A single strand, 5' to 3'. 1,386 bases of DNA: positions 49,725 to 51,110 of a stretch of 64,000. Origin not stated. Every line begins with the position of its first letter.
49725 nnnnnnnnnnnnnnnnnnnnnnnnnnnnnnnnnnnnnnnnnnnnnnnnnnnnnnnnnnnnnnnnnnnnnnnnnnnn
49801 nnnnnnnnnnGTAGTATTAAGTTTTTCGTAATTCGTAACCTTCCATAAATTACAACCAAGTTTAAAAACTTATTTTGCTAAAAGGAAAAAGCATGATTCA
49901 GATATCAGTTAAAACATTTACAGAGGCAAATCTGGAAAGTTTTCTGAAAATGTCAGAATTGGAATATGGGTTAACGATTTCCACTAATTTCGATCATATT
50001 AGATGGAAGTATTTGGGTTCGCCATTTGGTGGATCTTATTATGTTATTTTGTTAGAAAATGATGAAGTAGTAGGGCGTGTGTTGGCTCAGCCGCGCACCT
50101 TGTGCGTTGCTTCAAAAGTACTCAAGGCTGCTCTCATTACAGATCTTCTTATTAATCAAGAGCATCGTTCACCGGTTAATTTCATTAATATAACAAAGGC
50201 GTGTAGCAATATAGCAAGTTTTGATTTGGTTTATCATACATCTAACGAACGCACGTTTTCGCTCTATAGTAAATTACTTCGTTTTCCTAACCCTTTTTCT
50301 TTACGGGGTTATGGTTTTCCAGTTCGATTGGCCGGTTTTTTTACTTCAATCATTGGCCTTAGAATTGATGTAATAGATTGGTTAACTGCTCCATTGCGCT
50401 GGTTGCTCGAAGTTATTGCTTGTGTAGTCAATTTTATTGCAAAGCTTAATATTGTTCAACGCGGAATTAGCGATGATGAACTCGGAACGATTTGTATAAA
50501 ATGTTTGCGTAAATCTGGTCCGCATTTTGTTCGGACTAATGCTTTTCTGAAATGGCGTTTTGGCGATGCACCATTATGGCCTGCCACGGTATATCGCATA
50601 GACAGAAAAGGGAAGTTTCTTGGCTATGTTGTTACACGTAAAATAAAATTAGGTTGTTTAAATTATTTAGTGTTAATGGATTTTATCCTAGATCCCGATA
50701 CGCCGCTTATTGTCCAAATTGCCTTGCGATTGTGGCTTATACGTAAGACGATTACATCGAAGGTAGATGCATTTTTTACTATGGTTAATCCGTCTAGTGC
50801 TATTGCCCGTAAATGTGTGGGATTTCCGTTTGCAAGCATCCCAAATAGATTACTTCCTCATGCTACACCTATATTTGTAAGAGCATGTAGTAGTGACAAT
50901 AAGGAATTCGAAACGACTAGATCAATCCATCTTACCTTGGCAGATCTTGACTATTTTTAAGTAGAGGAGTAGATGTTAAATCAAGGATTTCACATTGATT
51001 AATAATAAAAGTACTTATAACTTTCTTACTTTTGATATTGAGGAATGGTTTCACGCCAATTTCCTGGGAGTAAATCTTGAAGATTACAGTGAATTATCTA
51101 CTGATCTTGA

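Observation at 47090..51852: FabH-like KAS III, SDR, methyltransferase, ACP, unknown protein and polysaccharide deacetylase: a candidate acyl-decoration pathway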

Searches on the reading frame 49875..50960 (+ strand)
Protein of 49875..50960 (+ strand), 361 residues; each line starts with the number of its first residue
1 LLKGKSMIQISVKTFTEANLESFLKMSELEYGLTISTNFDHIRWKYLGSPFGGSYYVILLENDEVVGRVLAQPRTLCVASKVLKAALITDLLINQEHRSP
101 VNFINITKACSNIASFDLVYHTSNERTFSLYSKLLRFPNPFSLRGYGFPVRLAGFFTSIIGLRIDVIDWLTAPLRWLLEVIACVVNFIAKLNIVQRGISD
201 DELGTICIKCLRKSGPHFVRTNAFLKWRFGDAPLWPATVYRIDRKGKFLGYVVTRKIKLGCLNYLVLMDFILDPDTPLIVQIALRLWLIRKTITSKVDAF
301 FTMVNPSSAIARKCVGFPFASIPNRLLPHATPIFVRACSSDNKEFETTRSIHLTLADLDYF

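Call 3: search_protein_families(library=pfam, proteins=[window:49875-50960:+], max_evalue=0.01)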
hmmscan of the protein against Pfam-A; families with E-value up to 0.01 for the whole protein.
window:49875-50960:+ (361 aa): 0 families

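Call 4: search_protein_families(library=ncbifam, proteins=[window:49875-50960:+], max_evalue=0.01)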
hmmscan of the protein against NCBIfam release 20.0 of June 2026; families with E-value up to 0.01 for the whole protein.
window:49875-50960:+ (361 aa): 0 families

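Call 6: search_protein_families(library=pfam, proteins=[window:49875-50960:+], max_evalue=10)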
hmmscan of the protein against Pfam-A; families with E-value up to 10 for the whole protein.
window:49875-50960:+ (361 aa): 1 family
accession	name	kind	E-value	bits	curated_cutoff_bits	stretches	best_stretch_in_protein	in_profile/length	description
PF13527.13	Acetyltransf_9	-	0.011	16.1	25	1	13-98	3-85/127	Acetyltransferase (GNAT) domain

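Call 7: find_homologous_proteins(query=window:49875-50960:+, max_evalue=0.001)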
Query window:49875-50960:+ (361 aa): 115 proteins with E <= 0.001 among 1227 candidates.
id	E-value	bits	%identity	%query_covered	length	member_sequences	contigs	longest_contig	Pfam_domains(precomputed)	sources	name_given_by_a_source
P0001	5.2e-238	807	100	98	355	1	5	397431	-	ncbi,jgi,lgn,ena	-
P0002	2.8e-171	588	74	98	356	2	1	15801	-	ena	-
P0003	7.6e-168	576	71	98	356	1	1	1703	-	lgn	-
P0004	3.1e-163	561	69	98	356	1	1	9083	-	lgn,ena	-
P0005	9.2e-161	553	70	98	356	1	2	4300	-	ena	-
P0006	4.5e-160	551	69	98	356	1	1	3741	-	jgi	jgi:hypothetical protein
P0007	4.8e-159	547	68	98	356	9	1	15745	-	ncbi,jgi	jgi:hypothetical protein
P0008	5.6e-159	547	68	98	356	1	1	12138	-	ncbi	ncbi:MAG: hypothetical protein WAW41_16450 [Methylobacter sp.]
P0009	7.9e-158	543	66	98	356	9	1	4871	-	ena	-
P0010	1.9e-157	542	67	98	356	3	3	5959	-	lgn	-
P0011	1.9e-157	542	67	98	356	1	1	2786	-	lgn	-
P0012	1.2e-156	540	67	98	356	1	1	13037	-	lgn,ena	-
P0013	1.2e-155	536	66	98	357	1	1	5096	-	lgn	-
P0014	3.5e-155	535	68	98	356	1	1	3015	-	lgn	-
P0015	3.9e-154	531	65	99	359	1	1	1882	-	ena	-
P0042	1.0e-138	481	58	98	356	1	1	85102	-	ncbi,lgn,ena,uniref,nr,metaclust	ncbi:hypothetical protein [Mariprofundus ferrooxydans]|uniref:hypothetical protein n=1 Tax=Mariprofu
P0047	2.7e-134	466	58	98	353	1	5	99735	-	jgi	jgi:hypothetical protein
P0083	1.6e-108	381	48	99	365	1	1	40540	-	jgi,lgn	jgi:hypothetical protein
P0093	9.1e-87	310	41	98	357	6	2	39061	-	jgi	jgi:hypothetical protein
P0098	5.7e-62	228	34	98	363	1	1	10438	-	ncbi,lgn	-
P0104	4.6e-52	196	34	98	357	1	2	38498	-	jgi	jgi:hypothetical protein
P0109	3.1e-44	170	32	98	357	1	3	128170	-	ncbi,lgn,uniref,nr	ncbi:hypothetical protein [uncultured Variovorax sp.]|uniref:hypothetical protein n=1 Tax=uncultured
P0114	4.9e-38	149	30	99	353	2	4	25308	-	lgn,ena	-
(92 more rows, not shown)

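Call 8: search_solved_structures(query=window:49875-50960:+, max_evalue=10)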
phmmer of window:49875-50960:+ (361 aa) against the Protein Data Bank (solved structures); distinct sequences matched with E-value up to 10: 0.
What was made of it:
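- Tried and rejected: Sequence searches of X against PDB chains gave nothing with a single sequence (call 8).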

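Call 11: find_encoding_contigs(protein=P0001, flank=10000, max_places=3)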
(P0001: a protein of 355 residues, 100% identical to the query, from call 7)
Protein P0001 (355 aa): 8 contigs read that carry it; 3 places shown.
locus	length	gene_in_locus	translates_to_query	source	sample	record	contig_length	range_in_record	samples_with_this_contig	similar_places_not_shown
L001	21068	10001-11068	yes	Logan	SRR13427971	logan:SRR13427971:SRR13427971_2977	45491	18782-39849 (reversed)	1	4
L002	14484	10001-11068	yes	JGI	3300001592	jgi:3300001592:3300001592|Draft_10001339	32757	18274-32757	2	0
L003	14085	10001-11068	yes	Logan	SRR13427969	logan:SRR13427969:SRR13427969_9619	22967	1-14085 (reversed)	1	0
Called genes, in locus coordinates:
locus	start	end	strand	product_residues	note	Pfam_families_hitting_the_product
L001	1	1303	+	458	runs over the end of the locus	PF02310:B12-binding, PF04055:Radical_SAM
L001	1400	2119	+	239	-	PF00535:Glycos_transf_2, PF10111:Glyco_tranf_2_2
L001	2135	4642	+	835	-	PF02366:PMT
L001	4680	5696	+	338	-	PF00535:Glycos_transf_2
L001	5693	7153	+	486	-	PF02310:B12-binding, PF04055:Radical_SAM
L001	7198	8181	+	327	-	PF08392:FAE1_CUT1_RppA (faint), PF08545:ACP_syn_III, PF08541:ACP_syn_III_C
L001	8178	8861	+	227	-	PF00106:adh_short, PF01370:Epimerase (weak), PF08659:KR, PF13561:adh_short_C2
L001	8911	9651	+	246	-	PF05175:MTS, PF06325:PrmA, PF13847:Methyltransf_31 (weak), PF13649:Methyltransf_25 (weak)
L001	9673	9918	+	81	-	-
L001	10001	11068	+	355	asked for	-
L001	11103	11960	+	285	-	PF01522:Polysacc_deac_1, PF11959:DUF3473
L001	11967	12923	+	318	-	PF00535:Glycos_transf_2, PF10111:Glyco_tranf_2_2 (weak), PF13641:Glyco_tranf_2_3, PF13632:Glyco_trans_2_3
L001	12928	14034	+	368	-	PF13439:Glyco_transf_4, PF00534:Glycos_transf_1, PF20706:GT4-conflict (weak), PF13692:Glyco_trans_1_4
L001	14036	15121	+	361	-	PF13439:Glyco_transf_4 (weak), PF00534:Glycos_transf_1, PF13692:Glyco_trans_1_4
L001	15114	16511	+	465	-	PF13727:CoA_binding_3, PF02397:Bac_transf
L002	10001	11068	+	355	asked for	-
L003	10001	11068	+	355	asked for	-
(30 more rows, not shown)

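Call 13: search_solved_structures(query=A1, max_evalue=10, show_alignments=3)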
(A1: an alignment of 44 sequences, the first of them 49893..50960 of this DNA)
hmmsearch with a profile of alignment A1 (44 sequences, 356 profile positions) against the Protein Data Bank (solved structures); distinct sequences matched with E-value up to 10: 5.
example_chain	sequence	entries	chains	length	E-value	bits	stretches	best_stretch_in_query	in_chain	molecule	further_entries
6vr2_A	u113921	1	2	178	0.47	12.8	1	49-94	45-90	Aminoglycoside 2'-N-acetyltransferase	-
6vou_A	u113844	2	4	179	0.47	12.7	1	49-94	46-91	Aminoglycoside 2'-N-acetyltransferase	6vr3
6vta_A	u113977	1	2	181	0.48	12.7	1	49-94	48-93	Aminoglycoside 2'-N-acetyltransferase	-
7jzs_A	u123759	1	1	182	0.49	12.7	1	49-94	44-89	Aminoglycoside 2'-N-acetyltransferase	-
5us1_A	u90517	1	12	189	0.52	12.6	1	49-94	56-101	Aminoglycoside 2'-N-acetyltransferase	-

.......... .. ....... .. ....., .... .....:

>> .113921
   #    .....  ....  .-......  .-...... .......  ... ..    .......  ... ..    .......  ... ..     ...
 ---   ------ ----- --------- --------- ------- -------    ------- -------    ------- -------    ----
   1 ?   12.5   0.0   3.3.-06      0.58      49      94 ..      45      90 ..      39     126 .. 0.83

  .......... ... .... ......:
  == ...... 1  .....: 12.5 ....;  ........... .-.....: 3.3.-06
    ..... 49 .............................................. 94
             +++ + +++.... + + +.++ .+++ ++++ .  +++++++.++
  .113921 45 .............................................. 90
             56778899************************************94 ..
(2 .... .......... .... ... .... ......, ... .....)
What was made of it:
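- On GNAT superfamily (acyl-CoA N-acyltransferase fold): R92 is retained, but the glycines are replaced (consensus R-x-x-P-x-N-F), as read from alignments A1 and call 13.
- Tried and rejected: A profile gave only E about 0.5 hits to AAC(2') (call 13).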

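Call 14: search_protein_families(library=pfam, alignment_id=A1, max_evalue=1)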
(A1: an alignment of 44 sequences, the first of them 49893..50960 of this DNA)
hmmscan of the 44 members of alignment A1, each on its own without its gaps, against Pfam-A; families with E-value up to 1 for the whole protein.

A. member 1, window:49893-50960:+ (355 aa): 1 family
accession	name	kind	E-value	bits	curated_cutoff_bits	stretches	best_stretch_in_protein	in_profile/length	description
PF13527.13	Acetyltransf_9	-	0.011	16.2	25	1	7-92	3-85/127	Acetyltransferase (GNAT) domain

B. families by the number of members that match (of 44 scanned): 15 families
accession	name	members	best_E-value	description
PF13527.13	Acetyltransf_9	17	7e-05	Acetyltransferase (GNAT) domain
PF01595.25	CNNM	2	0.017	Cyclin M transmembrane N-terminal domain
PF13420.13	Acetyltransf_4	2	0.039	Acetyltransferase (GNAT) domain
PF06029.17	AlkA_N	1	0.017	AlkA N-terminal domain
PF01233.25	NMT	1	0.018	Myristoyl-CoA:protein N-myristoyltransferase, N-terminal domain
PF01203.25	T2SSN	1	0.039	Type II secretion system (T2SS), protein N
PF23553.1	NELF-A_N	1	0.065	NELF-A N-terminal domain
PF12913.13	SH3_6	1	0.11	SH3 domain (SH3b1 type)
PF17449.7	YrzK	1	0.13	Uncharacterized YrzK-like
PF11132.13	SplA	1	0.15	Transcriptional regulator protein (SplA)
PF16392.11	DUF5001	1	0.16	Ig-like domain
PF06018.20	CodY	1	0.17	CodY GAF-like domain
PF16087.11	DUF4817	1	0.18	Helix-turn-helix domain (DUF4817)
PF12644.12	DUF3782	1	0.21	Protein of unknown function (DUF3782)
PF09886.14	DUF2113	1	0.24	Uncharacterized protein conserved in archaea (DUF2113)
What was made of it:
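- On GNAT superfamily (acyl-CoA N-acyltransferase fold): 17 of 44 members hit Acetyltransf_9 weakly, with a best E of 7e-5 (call 14).
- On N-myristoyltransferase: Only 1 of 44 members gives a weak NMT hit, E 0.018 (call 14).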

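Call 15: find_encoding_contigs(protein=P0042, flank=10000, max_places=1)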
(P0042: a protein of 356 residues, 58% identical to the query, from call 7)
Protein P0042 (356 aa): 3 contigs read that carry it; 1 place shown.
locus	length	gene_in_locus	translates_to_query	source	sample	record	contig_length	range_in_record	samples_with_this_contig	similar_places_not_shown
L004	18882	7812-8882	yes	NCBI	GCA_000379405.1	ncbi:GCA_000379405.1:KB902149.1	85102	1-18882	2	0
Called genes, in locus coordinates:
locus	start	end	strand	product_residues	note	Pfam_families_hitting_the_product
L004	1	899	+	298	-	PF00535:Glycos_transf_2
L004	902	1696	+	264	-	PF08241:Methyltransf_11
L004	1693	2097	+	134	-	PF04138:GtrA_DPMS_TM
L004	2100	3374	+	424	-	PF01370:Epimerase, PF04321:RmlD_sub_bind, PF05368:NmrA (faint), PF07993:NAD_binding_4 (faint), PF13460:NAD_binding_10 (faint)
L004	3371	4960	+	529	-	PF00890:FAD_binding_2 (faint), PF01494:FAD_binding_3 (weak), PF07992:Pyr_redox_2 (weak), PF05199:GMC_oxred_C (weak)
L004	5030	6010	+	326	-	PF08545:ACP_syn_III, PF08541:ACP_syn_III_C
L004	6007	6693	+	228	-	PF00106:adh_short, PF01370:Epimerase (weak), PF08659:KR, PF13561:adh_short_C2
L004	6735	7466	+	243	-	PF05175:MTS, PF06325:PrmA, PF13847:Methyltransf_31, PF13649:Methyltransf_25 (weak)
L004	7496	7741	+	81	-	-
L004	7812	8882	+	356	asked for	-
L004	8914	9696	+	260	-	PF02585:PIG-L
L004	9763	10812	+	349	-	PF00534:Glycos_transf_1, PF13692:Glyco_trans_1_4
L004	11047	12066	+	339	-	PF01073:3Beta_HSD, PF01370:Epimerase, PF02719:Polysacc_synt_2, PF04321:RmlD_sub_bind, PF05368:NmrA, PF07993:NAD_binding_4, PF13460:NAD_binding_10, PF16363:GDP_Man_Dehyd, +2 more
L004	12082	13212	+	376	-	PF02350:Epimerase_2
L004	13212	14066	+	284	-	PF01370:Epimerase, PF04321:RmlD_sub_bind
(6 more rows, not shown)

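Call 16: find_encoding_contigs(protein=P0109, flank=10000, max_places=1)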
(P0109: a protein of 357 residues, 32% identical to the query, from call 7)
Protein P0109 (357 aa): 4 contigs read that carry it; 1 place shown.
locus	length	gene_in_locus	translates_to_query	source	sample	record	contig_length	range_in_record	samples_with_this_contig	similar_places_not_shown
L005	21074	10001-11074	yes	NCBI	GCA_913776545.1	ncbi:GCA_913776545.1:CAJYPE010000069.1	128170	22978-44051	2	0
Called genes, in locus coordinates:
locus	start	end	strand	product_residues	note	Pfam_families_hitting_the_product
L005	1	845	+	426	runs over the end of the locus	PF08495:FIST, PF10442:FIST_C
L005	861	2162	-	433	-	PF00070:Pyr_redox (weak), PF00890:FAD_binding_2 (weak), PF01266:DAO, PF03486:HI0933_like (faint), PF07992:Pyr_redox_2 (faint), PF13450:NAD_binding_8 (weak)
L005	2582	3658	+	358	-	PF01073:3Beta_HSD, PF01370:Epimerase, PF02719:Polysacc_synt_2, PF04321:RmlD_sub_bind, PF07993:NAD_binding_4 (weak), PF16363:GDP_Man_Dehyd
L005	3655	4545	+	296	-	PF01370:Epimerase, PF02719:Polysacc_synt_2 (faint), PF04321:RmlD_sub_bind, PF16363:GDP_Man_Dehyd, PF07993:NAD_binding_4 (faint)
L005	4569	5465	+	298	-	PF00483:NTP_transferase, PF12804:NTP_transf_3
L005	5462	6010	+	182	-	PF00908:dTDP_sugar_isom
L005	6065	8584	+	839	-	-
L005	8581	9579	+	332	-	PF00535:Glycos_transf_2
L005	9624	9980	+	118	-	PF00892:EamA (weak)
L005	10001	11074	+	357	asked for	-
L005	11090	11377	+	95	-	-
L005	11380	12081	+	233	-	PF00106:adh_short, PF08659:KR (faint), PF13561:adh_short_C2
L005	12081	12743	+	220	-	PF00753:Lactamase_B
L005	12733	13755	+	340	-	PF00195:Chal_sti_synt_N, PF08545:ACP_syn_III, PF08541:ACP_syn_III_C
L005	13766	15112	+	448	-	PF00501:AMP-binding, PF13193:AMP-binding_C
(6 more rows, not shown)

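Call 17: find_encoding_contigs(protein=P0093, flank=10000, max_places=1)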
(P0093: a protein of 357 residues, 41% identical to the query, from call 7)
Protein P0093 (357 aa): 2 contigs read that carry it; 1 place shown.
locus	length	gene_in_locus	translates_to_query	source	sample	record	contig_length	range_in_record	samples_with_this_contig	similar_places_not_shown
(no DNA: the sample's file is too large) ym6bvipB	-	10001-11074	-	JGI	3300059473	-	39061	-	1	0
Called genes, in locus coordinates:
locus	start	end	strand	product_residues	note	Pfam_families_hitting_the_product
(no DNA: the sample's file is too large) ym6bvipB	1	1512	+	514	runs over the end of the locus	-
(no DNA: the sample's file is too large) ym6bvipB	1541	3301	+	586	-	PF02543:Carbam_trans_N, PF16861:Carbam_trans_C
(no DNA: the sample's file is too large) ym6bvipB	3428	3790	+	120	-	-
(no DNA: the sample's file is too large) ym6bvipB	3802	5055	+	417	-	PF01370:Epimerase (weak)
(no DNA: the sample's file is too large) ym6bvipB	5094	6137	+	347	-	-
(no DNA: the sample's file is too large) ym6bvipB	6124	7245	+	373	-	PF02350:Epimerase_2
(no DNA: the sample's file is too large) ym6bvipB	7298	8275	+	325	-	PF00195:Chal_sti_synt_N, PF08392:FAE1_CUT1_RppA (weak), PF08545:ACP_syn_III, PF08541:ACP_syn_III_C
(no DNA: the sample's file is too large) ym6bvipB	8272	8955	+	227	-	PF00106:adh_short, PF13561:adh_short_C2, PF08659:KR (weak)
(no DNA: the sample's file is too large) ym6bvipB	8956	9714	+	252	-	PF05175:MTS, PF10294:Methyltransf_16 (weak), PF06325:PrmA (weak), PF13847:Methyltransf_31 (weak), PF13649:Methyltransf_25 (faint)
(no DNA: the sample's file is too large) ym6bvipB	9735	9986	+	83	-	-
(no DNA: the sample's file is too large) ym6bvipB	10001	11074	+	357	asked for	-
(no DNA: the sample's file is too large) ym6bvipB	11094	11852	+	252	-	PF02585:PIG-L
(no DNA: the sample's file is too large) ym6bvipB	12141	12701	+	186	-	PF02397:Bac_transf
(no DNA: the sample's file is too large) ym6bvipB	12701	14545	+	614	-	PF13727:CoA_binding_3, PF00106:adh_short (weak), PF01073:3Beta_HSD, PF01370:Epimerase, PF02719:Polysacc_synt_2, PF04321:RmlD_sub_bind, PF08659:KR (weak), PF16363:GDP_Man_Dehyd, +1 more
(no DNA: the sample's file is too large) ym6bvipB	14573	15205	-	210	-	?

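Call 18: find_encoding_contigs(protein=P0114, flank=10000, max_places=1)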
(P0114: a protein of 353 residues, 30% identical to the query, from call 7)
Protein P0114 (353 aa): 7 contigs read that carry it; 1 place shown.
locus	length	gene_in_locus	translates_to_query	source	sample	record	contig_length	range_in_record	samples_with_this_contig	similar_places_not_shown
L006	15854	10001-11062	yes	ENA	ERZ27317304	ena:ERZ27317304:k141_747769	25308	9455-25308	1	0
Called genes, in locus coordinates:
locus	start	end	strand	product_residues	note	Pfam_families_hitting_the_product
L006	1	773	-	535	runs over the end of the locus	PF00884:Sulfatase, PF01663:Phosphodiest (faint), PF16347:SGSH_C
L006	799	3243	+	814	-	-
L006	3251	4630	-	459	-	-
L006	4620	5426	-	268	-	PF01061:ABC2_membrane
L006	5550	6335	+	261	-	PF08241:Methyltransf_11 (weak)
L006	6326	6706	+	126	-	PF04138:GtrA_DPMS_TM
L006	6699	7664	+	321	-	-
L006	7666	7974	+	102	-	PF00355:Rieske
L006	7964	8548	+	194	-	-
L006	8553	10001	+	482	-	PF05199:GMC_oxred_C (weak)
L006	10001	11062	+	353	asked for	-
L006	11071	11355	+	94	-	-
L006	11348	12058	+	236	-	PF00106:adh_short, PF13561:adh_short_C2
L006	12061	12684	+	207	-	PF00753:Lactamase_B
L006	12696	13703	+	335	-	PF08545:ACP_syn_III, PF08541:ACP_syn_III_C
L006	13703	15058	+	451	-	PF00501:AMP-binding, PF13193:AMP-binding_C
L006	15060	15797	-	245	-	PF02585:PIG-L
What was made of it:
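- GT-C or GT2 is not seen within 10 kb in some loci (the P0093 locus and L006; calls 17, 18). Two loci (P0093 and L006) show the cassette without an obvious GT-C nearby (calls 17, 18).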
